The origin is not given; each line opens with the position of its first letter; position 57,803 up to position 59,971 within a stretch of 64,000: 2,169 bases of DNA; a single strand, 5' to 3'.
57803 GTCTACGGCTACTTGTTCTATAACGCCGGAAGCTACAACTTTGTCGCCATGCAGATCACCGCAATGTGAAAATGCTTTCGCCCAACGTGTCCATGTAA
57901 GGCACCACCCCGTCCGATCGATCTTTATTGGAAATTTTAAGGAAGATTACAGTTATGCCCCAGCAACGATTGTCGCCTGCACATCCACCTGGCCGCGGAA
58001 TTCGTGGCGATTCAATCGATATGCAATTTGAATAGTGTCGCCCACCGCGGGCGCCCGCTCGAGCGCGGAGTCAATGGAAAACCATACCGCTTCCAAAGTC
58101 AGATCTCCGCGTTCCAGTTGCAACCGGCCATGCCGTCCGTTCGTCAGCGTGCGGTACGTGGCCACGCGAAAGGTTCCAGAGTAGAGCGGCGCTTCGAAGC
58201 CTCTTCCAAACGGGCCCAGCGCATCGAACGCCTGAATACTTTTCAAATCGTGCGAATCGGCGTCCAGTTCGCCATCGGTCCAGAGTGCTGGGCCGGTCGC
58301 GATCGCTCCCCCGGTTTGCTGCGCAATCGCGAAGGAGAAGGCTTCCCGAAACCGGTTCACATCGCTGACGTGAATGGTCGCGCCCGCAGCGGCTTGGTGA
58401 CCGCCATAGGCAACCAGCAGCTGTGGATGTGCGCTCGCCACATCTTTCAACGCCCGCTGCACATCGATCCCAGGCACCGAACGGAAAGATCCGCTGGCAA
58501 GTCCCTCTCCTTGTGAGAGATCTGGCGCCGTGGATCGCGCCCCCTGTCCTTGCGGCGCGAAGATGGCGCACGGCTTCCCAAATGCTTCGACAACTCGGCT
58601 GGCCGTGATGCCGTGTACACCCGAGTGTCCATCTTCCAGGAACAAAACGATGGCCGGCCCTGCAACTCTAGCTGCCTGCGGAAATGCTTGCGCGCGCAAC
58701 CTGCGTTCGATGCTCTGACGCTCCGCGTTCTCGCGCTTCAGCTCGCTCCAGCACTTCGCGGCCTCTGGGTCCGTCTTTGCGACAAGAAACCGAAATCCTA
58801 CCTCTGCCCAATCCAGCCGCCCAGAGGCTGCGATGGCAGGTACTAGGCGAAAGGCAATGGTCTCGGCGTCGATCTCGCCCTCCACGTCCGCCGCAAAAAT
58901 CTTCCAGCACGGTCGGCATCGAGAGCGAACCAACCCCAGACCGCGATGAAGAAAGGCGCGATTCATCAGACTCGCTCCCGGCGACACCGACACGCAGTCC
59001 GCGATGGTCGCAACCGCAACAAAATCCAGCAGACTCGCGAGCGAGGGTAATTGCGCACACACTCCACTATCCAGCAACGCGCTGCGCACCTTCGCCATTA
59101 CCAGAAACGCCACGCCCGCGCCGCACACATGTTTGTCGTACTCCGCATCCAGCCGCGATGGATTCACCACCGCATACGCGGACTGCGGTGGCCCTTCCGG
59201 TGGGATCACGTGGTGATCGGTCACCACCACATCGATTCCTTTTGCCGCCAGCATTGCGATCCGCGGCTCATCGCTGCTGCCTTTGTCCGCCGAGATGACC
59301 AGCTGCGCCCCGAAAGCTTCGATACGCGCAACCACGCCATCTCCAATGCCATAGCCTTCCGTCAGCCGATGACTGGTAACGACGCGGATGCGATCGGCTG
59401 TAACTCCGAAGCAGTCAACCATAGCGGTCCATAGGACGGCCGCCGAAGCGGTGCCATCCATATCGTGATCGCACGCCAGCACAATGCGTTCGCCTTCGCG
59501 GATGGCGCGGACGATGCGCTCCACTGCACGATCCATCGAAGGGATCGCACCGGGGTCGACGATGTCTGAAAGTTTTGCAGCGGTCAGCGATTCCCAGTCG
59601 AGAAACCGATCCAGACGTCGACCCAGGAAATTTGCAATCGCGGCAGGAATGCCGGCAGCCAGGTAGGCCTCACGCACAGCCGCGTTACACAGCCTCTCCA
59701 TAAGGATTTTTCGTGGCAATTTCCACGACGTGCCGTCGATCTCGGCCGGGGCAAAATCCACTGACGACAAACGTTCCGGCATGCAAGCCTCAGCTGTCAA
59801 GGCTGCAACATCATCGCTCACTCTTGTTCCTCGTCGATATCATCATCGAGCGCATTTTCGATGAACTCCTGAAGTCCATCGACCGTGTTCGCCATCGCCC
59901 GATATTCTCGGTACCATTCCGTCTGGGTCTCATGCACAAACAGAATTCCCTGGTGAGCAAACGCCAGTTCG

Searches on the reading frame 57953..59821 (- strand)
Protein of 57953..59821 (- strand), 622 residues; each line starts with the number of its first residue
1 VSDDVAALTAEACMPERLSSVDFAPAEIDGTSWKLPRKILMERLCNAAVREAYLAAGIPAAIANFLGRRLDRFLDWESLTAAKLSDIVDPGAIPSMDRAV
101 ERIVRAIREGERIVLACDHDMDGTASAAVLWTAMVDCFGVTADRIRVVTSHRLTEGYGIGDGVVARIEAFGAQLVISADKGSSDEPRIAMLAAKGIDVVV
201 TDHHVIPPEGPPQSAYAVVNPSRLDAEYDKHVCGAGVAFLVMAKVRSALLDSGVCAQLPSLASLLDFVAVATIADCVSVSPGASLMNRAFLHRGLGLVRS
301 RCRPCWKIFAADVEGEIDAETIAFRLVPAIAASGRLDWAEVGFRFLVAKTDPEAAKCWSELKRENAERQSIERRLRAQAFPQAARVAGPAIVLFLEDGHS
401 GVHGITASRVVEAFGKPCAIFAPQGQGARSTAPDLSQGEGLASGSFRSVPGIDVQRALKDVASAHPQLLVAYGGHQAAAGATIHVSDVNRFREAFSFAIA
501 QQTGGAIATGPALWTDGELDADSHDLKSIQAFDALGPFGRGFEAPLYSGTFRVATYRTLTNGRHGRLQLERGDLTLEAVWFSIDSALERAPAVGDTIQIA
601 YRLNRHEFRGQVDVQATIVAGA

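Call 8: search_protein_families(library=pfam, proteins=[window:57953-59821:-])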
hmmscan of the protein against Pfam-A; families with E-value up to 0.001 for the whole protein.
window:57953-59821:- (622 aa): 3 families
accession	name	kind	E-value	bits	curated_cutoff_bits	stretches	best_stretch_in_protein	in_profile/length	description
PF17768.7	RecJ_OB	-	1.6e-17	63.9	27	1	515-618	1-105/107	RecJ OB domain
PF01368.27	DHH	-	1.8e-13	51.3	28.1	1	112-246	1-104/125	DHH family, N-terminal domain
PF02272.25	DHHA1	-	1.2e-10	42.2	25.9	1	389-496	3-97/102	DHHA1 domain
